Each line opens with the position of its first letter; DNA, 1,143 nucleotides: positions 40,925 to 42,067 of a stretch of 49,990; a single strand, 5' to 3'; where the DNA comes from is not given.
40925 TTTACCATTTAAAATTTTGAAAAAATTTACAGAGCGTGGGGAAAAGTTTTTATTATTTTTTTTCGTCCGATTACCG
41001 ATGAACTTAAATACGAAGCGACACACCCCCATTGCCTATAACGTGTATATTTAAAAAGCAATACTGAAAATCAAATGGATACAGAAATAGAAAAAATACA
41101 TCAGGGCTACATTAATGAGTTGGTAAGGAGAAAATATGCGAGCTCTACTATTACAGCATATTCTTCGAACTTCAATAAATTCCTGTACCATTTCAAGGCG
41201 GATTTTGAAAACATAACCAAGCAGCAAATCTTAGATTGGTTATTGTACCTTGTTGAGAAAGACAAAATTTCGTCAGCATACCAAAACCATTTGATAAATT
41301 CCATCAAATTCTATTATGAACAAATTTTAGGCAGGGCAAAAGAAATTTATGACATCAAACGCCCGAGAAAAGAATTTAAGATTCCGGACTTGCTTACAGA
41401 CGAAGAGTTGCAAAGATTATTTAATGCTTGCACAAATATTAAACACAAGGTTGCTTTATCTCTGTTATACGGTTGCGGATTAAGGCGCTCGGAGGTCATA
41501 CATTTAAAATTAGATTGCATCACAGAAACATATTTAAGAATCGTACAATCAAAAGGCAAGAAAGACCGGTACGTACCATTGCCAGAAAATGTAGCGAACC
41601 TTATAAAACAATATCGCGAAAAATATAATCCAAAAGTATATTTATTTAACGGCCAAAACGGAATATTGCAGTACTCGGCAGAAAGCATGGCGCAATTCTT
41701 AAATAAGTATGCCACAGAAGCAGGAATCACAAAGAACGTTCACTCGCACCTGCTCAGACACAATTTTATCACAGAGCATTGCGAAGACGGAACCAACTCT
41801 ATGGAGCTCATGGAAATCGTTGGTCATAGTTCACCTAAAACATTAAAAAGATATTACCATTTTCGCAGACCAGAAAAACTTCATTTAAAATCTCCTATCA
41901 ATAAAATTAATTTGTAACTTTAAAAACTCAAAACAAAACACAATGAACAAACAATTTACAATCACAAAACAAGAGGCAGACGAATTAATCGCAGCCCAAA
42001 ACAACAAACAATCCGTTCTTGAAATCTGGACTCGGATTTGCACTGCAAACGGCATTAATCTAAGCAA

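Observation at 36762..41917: Array of small ORF cassettes bounded by long imperfect palindromes with ATAAC...GTTAT termini, ending at a Xer-like tyrosine recombinase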

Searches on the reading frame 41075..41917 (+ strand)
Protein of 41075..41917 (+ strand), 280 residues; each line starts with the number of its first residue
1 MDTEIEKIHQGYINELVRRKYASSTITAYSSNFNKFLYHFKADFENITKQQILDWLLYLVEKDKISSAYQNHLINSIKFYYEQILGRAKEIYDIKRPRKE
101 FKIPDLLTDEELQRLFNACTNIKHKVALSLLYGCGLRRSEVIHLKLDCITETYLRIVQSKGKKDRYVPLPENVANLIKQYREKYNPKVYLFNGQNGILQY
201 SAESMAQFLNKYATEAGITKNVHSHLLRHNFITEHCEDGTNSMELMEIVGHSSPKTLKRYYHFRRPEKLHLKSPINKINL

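Call 13: search_protein_families(library=pfam, proteins=[window:41075-41917:+], max_evalue=0.01)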
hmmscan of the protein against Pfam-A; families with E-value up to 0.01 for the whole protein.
window:41075-41917:+ (280 aa): 3 families
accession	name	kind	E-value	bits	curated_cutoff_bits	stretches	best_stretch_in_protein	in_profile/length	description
PF00589.27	Phage_integrase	-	2.5e-30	105.9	27.1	1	107-263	3-168/172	Phage integrase family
PF13495.12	Phage_int_SAM_4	-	1.4e-11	45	27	1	15-87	8-81/85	Phage integrase, N-terminal SAM-like domain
PF02899.23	Phage_int_SAM_1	-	0.00099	19.8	22.3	1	11-80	3-76/83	Phage integrase, N-terminal SAM-like domain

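Call 14: search_protein_families(library=phrogs, proteins=[window:41075-41917:+], max_evalue=0.01)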
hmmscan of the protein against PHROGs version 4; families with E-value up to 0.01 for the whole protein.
window:41075-41917:+ (280 aa): 6 families
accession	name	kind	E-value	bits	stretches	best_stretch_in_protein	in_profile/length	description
phrog_1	-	integration and excision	6.9e-45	155.4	1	12-269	173-440/611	integrase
phrog_216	-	integration and excision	1.4e-34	120.6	1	72-264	21-225/301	integrase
phrog_7685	-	integration and excision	7.9e-13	49.5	1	163-278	127-238/240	integrase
phrog_7269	-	integration and excision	1.1e-07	32.7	1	203-272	11-77/89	integrase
phrog_19751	-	unknown function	6.9e-06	27.2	1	130-194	32-96/140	-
phrog_4531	-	unknown function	0.0034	18.3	0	4-47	16-58/65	-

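Call 17: find_related_loci(query=window:41075-41917:+, collection=viral_contigs, flank=10000)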
Query window:41075-41917:+ (280 aa) in viral_contigs; peptide patterns used: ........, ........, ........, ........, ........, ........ (x = any residue, [..] = any of these).
9 stretches matched a pattern, but none encodes a relative of the query by tblastn (E <= 1e-3).
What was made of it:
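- Tried and rejected: Single-protein scan of IMG/VR with the recombinase found nothing (call 17).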

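Call 19: find_encoding_contigs(protein=window:41075-41917:+, flank=10000, max_places=10)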
Protein window:41075-41917:+ (280 aa): 24 contigs read that carry it; 6 places shown.
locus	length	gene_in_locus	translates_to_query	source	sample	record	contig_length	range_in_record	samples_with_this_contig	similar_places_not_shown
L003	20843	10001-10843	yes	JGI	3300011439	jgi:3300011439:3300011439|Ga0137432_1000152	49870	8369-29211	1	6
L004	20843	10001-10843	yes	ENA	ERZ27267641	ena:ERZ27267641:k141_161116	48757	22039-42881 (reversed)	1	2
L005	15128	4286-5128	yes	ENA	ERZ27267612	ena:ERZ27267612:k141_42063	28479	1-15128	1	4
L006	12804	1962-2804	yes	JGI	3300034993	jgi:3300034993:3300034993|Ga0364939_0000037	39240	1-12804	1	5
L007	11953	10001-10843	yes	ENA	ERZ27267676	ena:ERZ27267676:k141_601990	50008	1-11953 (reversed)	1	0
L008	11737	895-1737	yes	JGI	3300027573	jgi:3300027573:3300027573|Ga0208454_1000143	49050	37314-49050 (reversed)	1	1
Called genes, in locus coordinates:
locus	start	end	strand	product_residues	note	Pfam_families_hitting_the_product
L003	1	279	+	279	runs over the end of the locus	-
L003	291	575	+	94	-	PF12957:DUF3846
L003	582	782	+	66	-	-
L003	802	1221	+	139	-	-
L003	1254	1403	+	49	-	-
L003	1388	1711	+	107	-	-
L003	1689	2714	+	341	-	PF00534:Glycos_transf_1 (faint)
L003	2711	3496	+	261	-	-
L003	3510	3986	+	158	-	-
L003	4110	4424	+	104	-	-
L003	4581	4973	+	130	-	-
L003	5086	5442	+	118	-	-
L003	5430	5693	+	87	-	-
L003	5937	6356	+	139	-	-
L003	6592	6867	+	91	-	-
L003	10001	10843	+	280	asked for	PF13495:Phage_int_SAM_4, PF00589:Phage_integrase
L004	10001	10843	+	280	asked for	PF13495:Phage_int_SAM_4, PF00589:Phage_integrase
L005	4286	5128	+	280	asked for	PF13495:Phage_int_SAM_4, PF00589:Phage_integrase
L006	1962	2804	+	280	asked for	PF13495:Phage_int_SAM_4, PF00589:Phage_integrase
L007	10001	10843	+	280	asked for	PF13495:Phage_int_SAM_4, PF00589:Phage_integrase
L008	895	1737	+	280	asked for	PF13495:Phage_int_SAM_4, PF00589:Phage_integrase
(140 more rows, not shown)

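Call 28: find_homologous_proteins(query=window:41075-41917:+, max_evalue=1e-10)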
Query window:41075-41917:+ (280 aa): 4792 proteins with E <= 1e-10 among 5164 candidates; the best 120 are listed.
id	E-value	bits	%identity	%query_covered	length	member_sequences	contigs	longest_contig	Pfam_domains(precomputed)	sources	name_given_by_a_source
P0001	9.3e-184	627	100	100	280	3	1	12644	PF13495.13,PF00589.28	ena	-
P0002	3.2e-133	462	74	100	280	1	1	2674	PF13495.13,PF00589.28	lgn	-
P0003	2.6e-78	282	52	98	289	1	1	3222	PF13495.13,PF00589.28,PF22823.3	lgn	-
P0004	4.6e-69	251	46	99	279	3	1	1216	PF13495.13,PF00589.28,PF22823.3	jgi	jgi:integrase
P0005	1.9e-68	249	49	96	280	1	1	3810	PF13495.13,PF00589.28,PF22823.3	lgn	-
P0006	4.9e-67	245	44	96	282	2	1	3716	PF13495.13,PF00589.28,PF22823.3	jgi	-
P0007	7.3e-67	244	48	96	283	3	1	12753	PF13495.13,PF00589.28,PF22823.3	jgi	jgi:site-specific recombinase XerD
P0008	7.4e-67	244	43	96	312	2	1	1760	PF13495.13,PF00589.28,PF22823.3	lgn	-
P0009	8.7e-67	244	43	99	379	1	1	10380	PF13495.13,PF00589.28,PF22823.3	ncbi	-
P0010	9.4e-67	244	43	96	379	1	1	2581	PF13495.13,PF00589.28,PF22823.3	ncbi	-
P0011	2.9e-66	242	43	95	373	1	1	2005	PF13495.13,PF00589.28,PF22823.3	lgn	-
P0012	5.1e-66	241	43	96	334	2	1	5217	PF13495.13,PF00589.28,PF22823.3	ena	-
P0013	5.8e-66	241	42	96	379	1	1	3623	PF13495.13,PF00589.28,PF22823.3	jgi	jgi:site-specific recombinase XerD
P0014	5.8e-66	241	42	96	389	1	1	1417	PF13495.13,PF00589.28,PF02899.24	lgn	-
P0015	6.1e-66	241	42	96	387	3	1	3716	PF13495.13,PF00589.28,PF02899.24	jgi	jgi:integrase/recombinase XerD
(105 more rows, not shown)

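Call 30: search_protein_families(library=ncbifam, proteins=[window:41075-41917:+], max_evalue=0.00001)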
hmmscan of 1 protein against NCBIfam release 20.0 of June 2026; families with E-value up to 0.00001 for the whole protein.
window:41075-41917:+ (280 aa): 9 families
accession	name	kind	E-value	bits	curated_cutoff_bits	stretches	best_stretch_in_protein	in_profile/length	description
NF040815.2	recomb_XerA_Arch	equivalog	7e-51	173.3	220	1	12-264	3-255/263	site-specific tyrosine recombinase/integron integrase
TIGR02249.1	integrase_gron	subfamily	1.1e-42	146.5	265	2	15-184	8-180/315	integron integrase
TIGR02225.1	recomb_XerD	equivalog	5.7e-36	124.3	329.6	1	12-265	3-276/290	site-specific tyrosine recombinase XerD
TIGR02224.1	recomb_XerC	equivalog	2.5e-34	119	335.15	1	14-263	5-277/295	tyrosine recombinase XerC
NF001399.0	PRK00283.1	subfamily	1.6e-29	103.1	279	1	12-264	12-284/300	tyrosine recombinase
NF002331.0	PRK01287.1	subfamily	1.4e-19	70.3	371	1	10-260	31-309/365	site-specific tyrosine recombinase XerC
NF011946.0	PRK15417.1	equivalog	1.4e-18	67.2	435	1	20-178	28-189/337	integron integrase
NF003462.0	PRK05084.1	equivalog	9.3e-14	50.9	267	1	127-267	200-348/360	tyrosine recombinase XerS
NF002685.0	PRK02436.1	equivalog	9.5e-13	48.5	178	1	17-261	10-244/245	site-specific tyrosine recombinase XerD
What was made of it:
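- On Integron: TIGR02249 scores 146.5 bits against a cut-off of 265, and PRK15417 scores 67 against 435 (call 30).
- On Xer/dif systems and pdif modules: XerD scores 124 against 330, and XerC 119 against 335 (call 30).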

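Call 34: find_encoding_contigs(protein=P0002, flank=10000, max_places=6)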
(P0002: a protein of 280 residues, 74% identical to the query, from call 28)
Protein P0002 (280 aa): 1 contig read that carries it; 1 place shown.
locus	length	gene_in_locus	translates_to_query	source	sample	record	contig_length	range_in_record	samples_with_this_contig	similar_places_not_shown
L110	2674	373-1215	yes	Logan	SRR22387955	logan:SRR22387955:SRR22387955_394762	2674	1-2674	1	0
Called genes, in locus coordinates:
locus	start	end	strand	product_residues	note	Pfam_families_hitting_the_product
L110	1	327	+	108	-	?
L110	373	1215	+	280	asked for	PF13495:Phage_int_SAM_4, PF00589:Phage_integrase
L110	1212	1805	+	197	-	-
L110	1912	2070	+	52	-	-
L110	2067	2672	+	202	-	?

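Call 35: find_encoding_contigs(protein=P0007, flank=10000, max_places=6)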
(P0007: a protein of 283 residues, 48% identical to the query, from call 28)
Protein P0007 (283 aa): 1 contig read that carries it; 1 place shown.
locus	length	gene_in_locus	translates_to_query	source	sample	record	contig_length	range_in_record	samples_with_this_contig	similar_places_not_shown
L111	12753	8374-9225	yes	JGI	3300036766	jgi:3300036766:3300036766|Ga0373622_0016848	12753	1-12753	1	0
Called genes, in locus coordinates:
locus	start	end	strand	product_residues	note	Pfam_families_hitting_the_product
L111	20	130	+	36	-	-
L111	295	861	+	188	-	PF05063:MT-A70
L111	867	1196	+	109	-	-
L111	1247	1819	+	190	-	-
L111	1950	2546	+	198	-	PF18143:HAD_SAK_2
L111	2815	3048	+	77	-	-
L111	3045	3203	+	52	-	-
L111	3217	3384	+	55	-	-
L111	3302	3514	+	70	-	-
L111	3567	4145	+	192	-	-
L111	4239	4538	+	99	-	-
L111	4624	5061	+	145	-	-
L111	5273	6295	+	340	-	-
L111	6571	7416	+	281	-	-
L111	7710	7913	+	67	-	-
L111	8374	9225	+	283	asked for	PF13495:Phage_int_SAM_4, PF00589:Phage_integrase, PF22823:MrpR_C_cat (weak)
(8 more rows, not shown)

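Call 46: search_dna_similar(query=window:41075-41917:+, collection=phages, mode=protein, max_rows=30, max_evalue=1e-15)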
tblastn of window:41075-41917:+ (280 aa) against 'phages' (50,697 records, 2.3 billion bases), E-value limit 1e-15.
Records with a match: 49; places in all: 49; records where one place covers at least 80% of the query: 40.
Best place of each record, by identity: <60% 49.
By first word of the organism name: Polaribacter 13; Thermus 10; Cellulophaga 9; Bacteriophage 6; Listeria 6; Acinetobacter 2; Leptospira 1; Enterococcus 1; Staphylococcus 1.
By host as written in the record: Polaribacter sp. HaHaR_3_91 11; - 9; Cellulophaga sp. HaHaR_3_176 9; Listeria monocytogenes 6; Thermus thermophilus 5; Thermus thermophilus HB8 4; Polaribacter sp. AHE13PA 2; Enterococcus faecalis 1; and 2 more.
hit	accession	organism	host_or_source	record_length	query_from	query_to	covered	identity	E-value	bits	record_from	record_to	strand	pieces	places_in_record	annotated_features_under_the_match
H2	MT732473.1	Polaribacter phage Leef_1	Polaribacter sp. AHE13PA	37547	10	263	91%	34.0%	2e-34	137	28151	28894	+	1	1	integrase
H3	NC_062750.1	Polaribacter phage Leef_1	Polaribacter sp. AHE13PA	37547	10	263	91%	34.0%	2e-34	137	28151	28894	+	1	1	integrase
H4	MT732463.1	Polaribacter phage Freya_1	Polaribacter sp. HaHaR_3_91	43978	15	278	94%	30.9%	2e-23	105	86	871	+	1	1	integrase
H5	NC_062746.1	Polaribacter phage Freya_1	Polaribacter sp. HaHaR_3_91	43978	15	278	94%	30.9%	2e-23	105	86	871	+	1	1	integrase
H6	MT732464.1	Polaribacter phage Freya_2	Polaribacter sp. HaHaR_3_91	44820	15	278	94%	30.9%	2e-23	105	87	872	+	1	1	integrase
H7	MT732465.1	Polaribacter phage Freya_3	Polaribacter sp. HaHaR_3_91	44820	15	278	94%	30.9%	2e-23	105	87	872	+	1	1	integrase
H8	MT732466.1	Polaribacter phage Freya_4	Polaribacter sp. HaHaR_3_91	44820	15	278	94%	30.9%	2e-23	105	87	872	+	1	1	integrase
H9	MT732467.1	Polaribacter phage Freya_5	Polaribacter sp. HaHaR_3_91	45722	15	278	94%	30.9%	2e-23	105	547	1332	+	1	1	integrase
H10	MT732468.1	Polaribacter phage Freya_6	Polaribacter sp. HaHaR_3_91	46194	15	278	94%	30.9%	2e-23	105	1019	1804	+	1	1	integrase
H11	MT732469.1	Polaribacter phage Freya_7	Polaribacter sp. HaHaR_3_91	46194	15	278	94%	30.9%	2e-23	105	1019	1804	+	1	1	integrase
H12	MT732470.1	Polaribacter phage Freya_8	Polaribacter sp. HaHaR_3_91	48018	15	278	94%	30.9%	2e-23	105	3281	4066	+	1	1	integrase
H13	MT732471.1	Polaribacter phage Freya_9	Polaribacter sp. HaHaR_3_91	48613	15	278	94%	30.9%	2e-23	105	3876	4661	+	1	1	integrase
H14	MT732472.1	Polaribacter phage Freya_10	Polaribacter sp. HaHaR_3_91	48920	15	278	94%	30.9%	2e-23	105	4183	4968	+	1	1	integrase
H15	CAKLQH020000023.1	Acinetobacter phage MD-2021a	not known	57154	10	272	94%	28.0%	1e-17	89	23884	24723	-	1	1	xerD: tyrosine recombinase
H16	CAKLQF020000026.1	Acinetobacter phage MD-2021a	not known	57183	10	272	94%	28.0%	1e-17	89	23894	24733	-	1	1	xerD: tyrosine recombinase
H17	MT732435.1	Cellulophaga phage Ingeline_1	Cellulophaga sp. HaHaR_3_176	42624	13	260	89%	29.6%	3e-24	107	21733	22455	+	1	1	integrase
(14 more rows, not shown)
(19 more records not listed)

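Call 47: get_annotated_region(hit=H14, flank=5000)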
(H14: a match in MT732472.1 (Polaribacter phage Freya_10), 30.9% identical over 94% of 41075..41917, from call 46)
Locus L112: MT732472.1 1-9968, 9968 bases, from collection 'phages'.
description: Polaribacter phage Freya_10, complete genome.
organism: Polaribacter phage Freya_10 (NCBI taxid 2745671)
taxonomy: Viruses; Duplodnaviria; Heunggongvirae; Uroviricota; Caudoviricetes; Forsetiviridae; Freyavirus
host: Polaribacter sp. HaHaR_3_91; source: surface seawater; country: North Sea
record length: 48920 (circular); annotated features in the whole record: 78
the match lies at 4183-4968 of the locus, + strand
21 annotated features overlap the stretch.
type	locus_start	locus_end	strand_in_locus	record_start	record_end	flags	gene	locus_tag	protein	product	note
CDS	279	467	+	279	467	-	-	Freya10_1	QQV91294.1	hypothetical protein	-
CDS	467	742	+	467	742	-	-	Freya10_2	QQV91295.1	hypothetical protein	-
CDS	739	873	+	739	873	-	-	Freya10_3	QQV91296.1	hypothetical protein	-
CDS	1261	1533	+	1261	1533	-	-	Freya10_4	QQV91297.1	hypothetical protein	-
CDS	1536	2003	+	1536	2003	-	-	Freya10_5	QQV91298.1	hypothetical protein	-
CDS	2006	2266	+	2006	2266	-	-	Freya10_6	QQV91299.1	hypothetical protein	-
CDS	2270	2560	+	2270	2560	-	-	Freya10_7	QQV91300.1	hypothetical protein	-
CDS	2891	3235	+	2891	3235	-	-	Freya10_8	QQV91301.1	hypothetical protein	-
CDS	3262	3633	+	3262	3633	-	-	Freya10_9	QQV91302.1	hypothetical protein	-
CDS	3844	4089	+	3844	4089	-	-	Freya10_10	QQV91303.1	hypothetical protein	-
CDS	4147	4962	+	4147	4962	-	-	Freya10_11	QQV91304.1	integrase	-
CDS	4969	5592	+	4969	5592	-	-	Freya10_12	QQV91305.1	HNH endonuclease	-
CDS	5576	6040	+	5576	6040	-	-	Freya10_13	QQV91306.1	hypothetical protein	-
CDS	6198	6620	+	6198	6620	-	-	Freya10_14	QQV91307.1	hypothetical protein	-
CDS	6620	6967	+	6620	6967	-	-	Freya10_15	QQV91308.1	hypothetical protein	-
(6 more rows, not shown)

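Call 48: get_annotated_region(hit=H4, flank=3000)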
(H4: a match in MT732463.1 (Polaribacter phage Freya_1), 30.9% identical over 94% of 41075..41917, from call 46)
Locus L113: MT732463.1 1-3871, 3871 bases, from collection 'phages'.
description: Polaribacter phage Freya_1, complete genome.
organism: Polaribacter phage Freya_1 (NCBI taxid 2745662)
taxonomy: Viruses; Duplodnaviria; Heunggongvirae; Uroviricota; Caudoviricetes; Forsetiviridae; Freyavirus; Freyavirus freya
host: Polaribacter sp. HaHaR_3_91; source: surface seawater; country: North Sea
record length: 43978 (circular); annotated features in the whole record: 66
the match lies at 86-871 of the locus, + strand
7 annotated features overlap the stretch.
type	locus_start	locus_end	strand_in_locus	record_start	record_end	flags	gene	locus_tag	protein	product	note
CDS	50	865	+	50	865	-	-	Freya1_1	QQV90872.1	integrase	-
CDS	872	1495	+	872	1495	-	-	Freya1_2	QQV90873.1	HNH endonuclease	-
CDS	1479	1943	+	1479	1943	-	-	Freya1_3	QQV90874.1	hypothetical protein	-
CDS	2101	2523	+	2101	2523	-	-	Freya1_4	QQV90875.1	hypothetical protein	-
CDS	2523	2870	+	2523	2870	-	-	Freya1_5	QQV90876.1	hypothetical protein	-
CDS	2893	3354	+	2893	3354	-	-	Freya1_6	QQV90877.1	hypothetical protein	-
CDS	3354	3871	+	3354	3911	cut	-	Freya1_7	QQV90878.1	hypothetical protein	-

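Call 71: search_solved_structures(query=window:41075-41917:+, max_evalue=0.00001, show_alignments=0)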
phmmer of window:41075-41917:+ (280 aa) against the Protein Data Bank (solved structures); distinct sequences matched with E-value up to 0.00001: 11.
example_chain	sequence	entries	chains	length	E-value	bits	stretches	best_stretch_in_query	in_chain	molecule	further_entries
4a8e_A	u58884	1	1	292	1.5e-26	97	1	36-278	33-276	PROBABLE TYROSINE RECOMBINASE XERC-LIKE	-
2a3v_A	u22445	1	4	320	1.6e-24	90.3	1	18-175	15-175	site-specific recombinase IntI4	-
5hxy_A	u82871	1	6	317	2.8e-18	69.9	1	14-264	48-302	Tyrosine recombinase XerA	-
9i5v_14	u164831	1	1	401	9.9e-16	61.5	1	25-264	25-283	Ribosome-associated translation inhibitor RaiA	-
1a0p_A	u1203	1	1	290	2.4e-12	50.4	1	90-265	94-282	SITE-SPECIFIC RECOMBINASE XERD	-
5dcf_A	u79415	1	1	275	3.9e-11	46.5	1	117-265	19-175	Tyrosine recombinase XerD,DNA translocase FtsK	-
5c6k_A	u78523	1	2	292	4.7e-08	36.3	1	92-270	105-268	Integrase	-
1aih_A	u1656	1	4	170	7.8e-08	35.6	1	107-273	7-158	HP1 INTEGRASE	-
5dor_A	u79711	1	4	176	1.2e-07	35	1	106-270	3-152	Integrase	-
5jjv_A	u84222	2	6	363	6.2e-07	32.7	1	102-266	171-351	Tyrosine recombinase XerH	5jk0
3nkh_A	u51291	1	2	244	6.6e-06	29.3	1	181-265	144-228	Integrase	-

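Call 74: find_related_loci(query=A1, collection=viral_contigs, flank=8000)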
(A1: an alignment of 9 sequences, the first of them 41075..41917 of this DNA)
Query A1 (280 aa) in viral_contigs; peptide patterns used: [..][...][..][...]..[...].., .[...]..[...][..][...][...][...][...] (x = any residue, [..] = any of these).
285 stretches matched a pattern; 251 encode a relative of the query (tblastn E <= 1e-3); the best 80 are kept; 80 distinct loci.
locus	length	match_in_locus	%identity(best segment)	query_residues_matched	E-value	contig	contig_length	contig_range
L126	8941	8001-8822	38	8-278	5e-56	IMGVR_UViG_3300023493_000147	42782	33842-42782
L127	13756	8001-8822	38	8-278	5e-56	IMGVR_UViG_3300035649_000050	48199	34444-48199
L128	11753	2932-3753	37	8-278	2e-55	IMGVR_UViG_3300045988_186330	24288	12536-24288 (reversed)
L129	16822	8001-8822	37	8-278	2e-55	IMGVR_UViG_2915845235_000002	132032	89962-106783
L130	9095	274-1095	37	8-278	9e-55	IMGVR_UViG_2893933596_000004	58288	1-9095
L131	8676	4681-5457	39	20-278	3e-53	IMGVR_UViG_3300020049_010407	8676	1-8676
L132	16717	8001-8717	42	21-263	6e-52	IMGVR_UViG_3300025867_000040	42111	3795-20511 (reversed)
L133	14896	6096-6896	40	14-280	5e-51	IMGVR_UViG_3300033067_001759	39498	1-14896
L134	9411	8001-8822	35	8-278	8e-48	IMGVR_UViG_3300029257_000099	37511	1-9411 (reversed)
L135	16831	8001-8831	36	2-280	9e-48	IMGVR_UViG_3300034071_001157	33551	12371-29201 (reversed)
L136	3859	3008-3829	35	8-278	2e-47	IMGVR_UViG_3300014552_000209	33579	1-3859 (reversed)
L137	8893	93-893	36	12-280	2e-46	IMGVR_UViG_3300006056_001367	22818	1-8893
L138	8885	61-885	35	4-280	5e-46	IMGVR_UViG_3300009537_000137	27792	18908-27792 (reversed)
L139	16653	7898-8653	39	14-280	2e-45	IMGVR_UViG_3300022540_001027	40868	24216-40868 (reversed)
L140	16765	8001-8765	40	1-262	3e-44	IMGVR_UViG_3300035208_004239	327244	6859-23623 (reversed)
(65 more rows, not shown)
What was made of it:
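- Tried and rejected: An alignment was needed (call 74).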
